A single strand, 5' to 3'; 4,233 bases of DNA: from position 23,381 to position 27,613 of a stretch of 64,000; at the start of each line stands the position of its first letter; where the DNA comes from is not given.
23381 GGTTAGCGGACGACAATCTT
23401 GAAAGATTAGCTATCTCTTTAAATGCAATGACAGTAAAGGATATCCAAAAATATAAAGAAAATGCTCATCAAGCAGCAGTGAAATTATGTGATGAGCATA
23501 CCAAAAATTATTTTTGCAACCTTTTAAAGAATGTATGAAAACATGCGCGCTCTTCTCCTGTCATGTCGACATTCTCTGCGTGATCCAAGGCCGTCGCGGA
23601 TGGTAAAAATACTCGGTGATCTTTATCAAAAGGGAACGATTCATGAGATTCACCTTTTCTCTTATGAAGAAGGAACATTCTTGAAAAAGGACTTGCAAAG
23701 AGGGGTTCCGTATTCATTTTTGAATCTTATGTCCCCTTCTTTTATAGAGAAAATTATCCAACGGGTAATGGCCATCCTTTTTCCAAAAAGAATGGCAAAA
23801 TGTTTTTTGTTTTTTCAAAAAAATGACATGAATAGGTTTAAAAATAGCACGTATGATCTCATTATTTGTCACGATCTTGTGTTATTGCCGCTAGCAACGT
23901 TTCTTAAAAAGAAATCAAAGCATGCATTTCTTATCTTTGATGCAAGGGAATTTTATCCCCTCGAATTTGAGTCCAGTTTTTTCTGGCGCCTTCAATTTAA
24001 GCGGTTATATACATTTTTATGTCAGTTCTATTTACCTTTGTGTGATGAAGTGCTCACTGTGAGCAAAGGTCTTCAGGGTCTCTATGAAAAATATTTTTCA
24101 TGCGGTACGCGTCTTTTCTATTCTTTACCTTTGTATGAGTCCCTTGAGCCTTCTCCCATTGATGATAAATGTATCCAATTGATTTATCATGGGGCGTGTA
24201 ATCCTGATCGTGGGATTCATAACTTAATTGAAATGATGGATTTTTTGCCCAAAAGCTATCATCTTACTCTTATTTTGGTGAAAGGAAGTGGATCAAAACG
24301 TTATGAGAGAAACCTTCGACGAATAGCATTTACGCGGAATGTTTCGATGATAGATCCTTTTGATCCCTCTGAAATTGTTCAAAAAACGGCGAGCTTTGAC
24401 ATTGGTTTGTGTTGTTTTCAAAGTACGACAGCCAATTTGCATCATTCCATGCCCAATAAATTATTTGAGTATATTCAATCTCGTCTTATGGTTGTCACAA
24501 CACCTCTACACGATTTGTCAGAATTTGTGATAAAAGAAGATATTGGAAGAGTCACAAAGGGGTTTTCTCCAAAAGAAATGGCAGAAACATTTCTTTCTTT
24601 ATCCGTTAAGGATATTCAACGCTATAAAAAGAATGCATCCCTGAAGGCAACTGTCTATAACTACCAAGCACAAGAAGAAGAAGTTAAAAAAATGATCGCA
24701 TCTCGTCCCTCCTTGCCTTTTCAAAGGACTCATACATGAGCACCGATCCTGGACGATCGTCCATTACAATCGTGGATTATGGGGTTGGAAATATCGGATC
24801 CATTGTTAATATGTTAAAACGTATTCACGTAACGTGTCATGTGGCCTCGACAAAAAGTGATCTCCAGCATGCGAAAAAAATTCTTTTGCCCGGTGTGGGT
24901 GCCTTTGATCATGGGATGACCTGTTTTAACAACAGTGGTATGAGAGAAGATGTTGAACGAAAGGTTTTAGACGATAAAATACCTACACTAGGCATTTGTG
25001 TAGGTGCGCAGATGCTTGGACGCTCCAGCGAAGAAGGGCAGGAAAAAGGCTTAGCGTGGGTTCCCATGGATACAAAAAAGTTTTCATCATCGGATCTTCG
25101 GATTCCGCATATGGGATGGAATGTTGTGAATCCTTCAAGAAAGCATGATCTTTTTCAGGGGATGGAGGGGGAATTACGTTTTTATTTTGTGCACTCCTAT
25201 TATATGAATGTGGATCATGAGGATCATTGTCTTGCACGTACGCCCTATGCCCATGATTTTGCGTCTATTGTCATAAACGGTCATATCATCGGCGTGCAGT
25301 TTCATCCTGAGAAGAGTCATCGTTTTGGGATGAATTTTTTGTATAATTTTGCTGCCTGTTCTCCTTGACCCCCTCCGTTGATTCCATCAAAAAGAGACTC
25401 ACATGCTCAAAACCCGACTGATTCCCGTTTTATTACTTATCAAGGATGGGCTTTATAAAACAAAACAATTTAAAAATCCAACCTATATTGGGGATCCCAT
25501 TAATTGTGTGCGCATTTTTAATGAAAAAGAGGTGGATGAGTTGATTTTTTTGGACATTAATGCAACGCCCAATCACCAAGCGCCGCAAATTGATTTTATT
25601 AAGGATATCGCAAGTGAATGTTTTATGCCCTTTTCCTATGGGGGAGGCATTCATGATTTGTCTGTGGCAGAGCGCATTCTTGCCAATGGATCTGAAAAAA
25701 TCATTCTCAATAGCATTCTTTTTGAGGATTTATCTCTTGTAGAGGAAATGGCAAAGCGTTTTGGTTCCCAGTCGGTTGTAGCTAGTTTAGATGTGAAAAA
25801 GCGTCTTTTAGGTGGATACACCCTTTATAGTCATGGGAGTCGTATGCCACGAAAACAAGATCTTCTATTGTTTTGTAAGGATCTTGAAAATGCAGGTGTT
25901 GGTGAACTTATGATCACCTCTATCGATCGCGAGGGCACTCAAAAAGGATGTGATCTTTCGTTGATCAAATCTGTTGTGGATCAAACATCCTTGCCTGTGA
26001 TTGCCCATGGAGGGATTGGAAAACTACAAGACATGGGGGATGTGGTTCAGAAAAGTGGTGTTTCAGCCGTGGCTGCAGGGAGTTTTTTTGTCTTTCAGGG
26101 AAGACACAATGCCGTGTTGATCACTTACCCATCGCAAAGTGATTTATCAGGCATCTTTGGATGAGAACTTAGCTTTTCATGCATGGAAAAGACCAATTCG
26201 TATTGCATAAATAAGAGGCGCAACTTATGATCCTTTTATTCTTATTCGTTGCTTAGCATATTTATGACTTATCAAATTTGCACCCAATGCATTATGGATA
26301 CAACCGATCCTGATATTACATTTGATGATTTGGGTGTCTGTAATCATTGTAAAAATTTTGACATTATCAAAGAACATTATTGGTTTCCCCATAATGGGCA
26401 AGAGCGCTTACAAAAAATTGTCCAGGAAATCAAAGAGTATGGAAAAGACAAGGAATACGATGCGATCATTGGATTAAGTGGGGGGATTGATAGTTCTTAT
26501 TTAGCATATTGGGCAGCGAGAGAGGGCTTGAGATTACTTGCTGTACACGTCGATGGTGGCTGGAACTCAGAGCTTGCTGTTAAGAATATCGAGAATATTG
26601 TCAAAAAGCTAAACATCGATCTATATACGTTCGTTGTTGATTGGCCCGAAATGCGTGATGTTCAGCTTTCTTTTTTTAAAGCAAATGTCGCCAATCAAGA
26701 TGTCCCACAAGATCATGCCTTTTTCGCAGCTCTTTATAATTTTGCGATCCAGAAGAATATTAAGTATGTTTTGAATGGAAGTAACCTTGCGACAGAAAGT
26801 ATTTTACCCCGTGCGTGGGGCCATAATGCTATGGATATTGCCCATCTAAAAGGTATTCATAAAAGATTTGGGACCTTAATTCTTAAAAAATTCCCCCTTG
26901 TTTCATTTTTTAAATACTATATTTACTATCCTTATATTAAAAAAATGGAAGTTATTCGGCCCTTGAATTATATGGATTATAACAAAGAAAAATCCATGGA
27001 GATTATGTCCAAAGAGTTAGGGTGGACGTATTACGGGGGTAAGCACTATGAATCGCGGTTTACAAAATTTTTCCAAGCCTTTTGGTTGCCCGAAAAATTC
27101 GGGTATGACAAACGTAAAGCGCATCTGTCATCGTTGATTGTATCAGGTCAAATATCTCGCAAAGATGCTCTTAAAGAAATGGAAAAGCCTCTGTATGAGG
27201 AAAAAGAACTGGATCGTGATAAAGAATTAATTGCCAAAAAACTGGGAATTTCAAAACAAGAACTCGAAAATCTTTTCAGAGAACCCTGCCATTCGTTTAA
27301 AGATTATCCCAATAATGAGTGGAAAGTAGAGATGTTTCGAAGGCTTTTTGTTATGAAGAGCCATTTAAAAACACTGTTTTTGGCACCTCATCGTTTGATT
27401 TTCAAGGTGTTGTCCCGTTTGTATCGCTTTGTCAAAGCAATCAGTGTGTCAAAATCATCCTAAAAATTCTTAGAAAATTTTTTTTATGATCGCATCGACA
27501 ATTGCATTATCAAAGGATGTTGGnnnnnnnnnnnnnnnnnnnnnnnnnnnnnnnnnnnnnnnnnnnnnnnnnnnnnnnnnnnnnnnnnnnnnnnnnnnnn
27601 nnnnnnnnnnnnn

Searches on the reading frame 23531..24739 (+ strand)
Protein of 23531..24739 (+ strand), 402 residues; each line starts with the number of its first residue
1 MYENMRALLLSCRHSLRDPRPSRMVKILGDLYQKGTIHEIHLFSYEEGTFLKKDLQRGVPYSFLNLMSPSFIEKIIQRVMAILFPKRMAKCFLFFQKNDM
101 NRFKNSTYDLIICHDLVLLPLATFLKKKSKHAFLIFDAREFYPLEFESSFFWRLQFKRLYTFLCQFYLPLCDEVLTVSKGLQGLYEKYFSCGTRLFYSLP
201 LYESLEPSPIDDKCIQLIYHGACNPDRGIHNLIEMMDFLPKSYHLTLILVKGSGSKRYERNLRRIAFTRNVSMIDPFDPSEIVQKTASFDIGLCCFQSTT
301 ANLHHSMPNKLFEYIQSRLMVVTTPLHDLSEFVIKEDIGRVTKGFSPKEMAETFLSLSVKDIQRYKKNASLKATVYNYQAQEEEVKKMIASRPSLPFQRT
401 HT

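Call 8: search_protein_families(library=pfam, proteins=[window:23531-24739:+], max_evalue=0.001)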
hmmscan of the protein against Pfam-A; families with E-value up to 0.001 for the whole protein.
window:23531-24739:+ (402 aa): 2 families
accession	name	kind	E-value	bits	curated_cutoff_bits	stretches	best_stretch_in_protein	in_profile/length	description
PF13692.12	Glyco_trans_1_4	-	7.1e-06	26.8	27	1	217-357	4-139/142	Glycosyl transferases group 1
PF00534.26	Glycos_transf_1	-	2.7e-05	24.2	26.4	1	207-360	8-158/172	Glycosyl transferases group 1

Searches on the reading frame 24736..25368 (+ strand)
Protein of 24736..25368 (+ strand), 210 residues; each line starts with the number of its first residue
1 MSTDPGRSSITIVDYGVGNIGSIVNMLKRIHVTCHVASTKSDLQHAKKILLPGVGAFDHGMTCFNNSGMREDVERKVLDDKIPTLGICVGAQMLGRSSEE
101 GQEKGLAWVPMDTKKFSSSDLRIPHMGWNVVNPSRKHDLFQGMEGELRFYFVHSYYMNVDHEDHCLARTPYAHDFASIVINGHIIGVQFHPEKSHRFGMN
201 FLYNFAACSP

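Call 8: search_protein_families(library=pfam, proteins=[window:24736-25368:+], max_evalue=0.001)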
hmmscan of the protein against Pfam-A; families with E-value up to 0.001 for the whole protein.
window:24736-25368:+ (210 aa): 2 families
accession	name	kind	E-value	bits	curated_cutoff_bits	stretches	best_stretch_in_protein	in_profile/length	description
PF00117.34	GATase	-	5.4e-21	75.6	22.8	1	12-205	2-186/190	Glutamine amidotransferase class-I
PF07685.20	GATase_3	-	1.3e-06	28.6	27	1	32-111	25-113/196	CobB/CobQ-like glutamine amidotransferase domain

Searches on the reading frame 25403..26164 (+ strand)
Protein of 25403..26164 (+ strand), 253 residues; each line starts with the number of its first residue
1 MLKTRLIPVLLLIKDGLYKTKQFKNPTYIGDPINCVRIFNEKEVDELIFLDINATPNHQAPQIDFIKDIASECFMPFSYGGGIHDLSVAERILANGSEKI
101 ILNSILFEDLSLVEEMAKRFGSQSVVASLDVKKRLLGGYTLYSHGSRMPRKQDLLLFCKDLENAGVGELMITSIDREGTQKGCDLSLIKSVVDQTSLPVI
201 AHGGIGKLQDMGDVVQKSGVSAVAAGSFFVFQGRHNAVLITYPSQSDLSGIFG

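Call 8: search_protein_families(library=pfam, proteins=[window:25403-26164:+], max_evalue=0.001)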
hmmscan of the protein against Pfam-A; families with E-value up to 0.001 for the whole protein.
window:25403-26164:+ (253 aa): 4 families
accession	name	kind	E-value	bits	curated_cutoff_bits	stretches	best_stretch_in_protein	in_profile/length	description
PF00977.27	His_biosynth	-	3.5e-54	184.1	23.6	1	17-230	16-223/228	Histidine biosynthesis protein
PF01207.24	Dus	-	3.3e-07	30.2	20.4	1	150-226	136-214/311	Dihydrouridine synthase (Dus)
PF02581.23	TMP-TENI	-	0.00051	19.9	27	0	165-226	120-177/180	Thiamine monophosphate synthase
PF05690.20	ThiG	-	0.00066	19.5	23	0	148-223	127-201/247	Thiazole biosynthesis protein ThiG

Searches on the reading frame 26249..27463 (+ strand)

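Call 8: search_protein_families(library=pfam, proteins=[window:26249-27463:+], max_evalue=0.001)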
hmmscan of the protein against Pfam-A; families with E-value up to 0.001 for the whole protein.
window:26249-27463:+ (404 aa): 3 families
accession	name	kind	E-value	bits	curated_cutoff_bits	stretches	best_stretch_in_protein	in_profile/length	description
PF02540.23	NAD_synthase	-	2.6e-07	30.4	21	1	55-213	3-164/242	NAD synthase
PF06508.19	QueC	-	1.1e-06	28.8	22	1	72-132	2-62/210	Queuosine biosynthesis protein QueC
PF01171.26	ATP_bind_3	-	0.00012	22.3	27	1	73-135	3-71/182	PP-loop family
